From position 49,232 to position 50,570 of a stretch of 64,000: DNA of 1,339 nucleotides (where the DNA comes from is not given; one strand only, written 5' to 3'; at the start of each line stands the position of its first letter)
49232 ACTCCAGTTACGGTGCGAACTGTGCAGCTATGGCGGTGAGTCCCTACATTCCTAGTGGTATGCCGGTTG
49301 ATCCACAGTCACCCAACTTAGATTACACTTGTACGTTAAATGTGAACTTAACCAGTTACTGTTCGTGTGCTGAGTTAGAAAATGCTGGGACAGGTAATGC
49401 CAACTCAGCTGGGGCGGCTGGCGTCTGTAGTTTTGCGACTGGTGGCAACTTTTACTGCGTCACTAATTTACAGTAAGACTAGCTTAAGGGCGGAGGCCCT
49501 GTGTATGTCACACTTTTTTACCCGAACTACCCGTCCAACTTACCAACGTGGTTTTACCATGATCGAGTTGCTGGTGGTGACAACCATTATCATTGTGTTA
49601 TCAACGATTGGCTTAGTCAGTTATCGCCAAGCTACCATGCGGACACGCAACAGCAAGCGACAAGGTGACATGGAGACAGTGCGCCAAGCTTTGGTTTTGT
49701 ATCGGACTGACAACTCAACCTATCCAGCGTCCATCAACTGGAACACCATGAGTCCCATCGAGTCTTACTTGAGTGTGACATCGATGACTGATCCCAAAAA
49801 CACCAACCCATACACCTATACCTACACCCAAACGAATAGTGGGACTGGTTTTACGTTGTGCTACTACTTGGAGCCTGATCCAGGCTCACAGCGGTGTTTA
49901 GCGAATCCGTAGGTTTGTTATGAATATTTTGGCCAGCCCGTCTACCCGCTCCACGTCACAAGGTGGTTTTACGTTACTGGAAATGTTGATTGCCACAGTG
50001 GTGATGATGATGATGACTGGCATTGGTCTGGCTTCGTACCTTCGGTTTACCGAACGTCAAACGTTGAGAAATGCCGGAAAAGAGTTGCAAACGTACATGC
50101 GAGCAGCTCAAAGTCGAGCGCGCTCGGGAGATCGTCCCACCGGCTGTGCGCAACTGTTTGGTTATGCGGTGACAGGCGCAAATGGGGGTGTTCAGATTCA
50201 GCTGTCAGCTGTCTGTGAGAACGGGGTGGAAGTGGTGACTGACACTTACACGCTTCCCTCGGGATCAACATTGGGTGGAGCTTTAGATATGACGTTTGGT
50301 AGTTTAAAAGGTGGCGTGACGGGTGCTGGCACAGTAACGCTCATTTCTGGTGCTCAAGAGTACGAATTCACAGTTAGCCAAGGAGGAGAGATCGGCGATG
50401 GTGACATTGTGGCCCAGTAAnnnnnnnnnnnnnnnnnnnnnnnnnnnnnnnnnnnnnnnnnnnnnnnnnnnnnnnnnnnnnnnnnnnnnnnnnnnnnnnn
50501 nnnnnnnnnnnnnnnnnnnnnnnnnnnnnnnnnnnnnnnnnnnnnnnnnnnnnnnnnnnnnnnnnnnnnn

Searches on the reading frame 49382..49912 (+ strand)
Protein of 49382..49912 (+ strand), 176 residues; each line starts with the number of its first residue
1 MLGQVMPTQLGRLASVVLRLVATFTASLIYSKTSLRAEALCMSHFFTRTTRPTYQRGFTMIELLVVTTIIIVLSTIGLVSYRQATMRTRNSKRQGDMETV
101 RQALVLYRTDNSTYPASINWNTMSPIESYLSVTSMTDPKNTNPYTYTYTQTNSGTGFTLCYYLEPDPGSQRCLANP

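Call 6: search_protein_families(library=pfam, proteins=[window:49382-49912:+], max_evalue=0.01)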
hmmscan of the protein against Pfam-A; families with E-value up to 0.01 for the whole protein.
window:49382-49912:+ (176 aa): 2 families
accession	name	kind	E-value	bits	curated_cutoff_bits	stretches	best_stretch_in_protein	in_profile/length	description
PF07963.17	N_methyl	-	3.8e-06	26.7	21.2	1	54-76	3-25/27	Prokaryotic N-terminal methylation motif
PF16732.10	ComP_DUS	-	0.0017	19.6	27.3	1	80-159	2-70/87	Type IV minor pilin ComP, DNA uptake sequence receptor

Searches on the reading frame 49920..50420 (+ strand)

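Call 6: search_protein_families(library=pfam, proteins=[window:49920-50420:+], max_evalue=0.01)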
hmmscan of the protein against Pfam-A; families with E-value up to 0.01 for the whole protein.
window:49920-50420:+ (166 aa): 2 families
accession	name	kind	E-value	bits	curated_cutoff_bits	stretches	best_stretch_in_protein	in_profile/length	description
PF07963.17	N_methyl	-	2.9e-05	23.9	21.2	1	13-35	3-25/27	Prokaryotic N-terminal methylation motif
PF12019.13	GspH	-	0.00085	20.2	21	1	54-156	3-108/108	Type II transport protein GspH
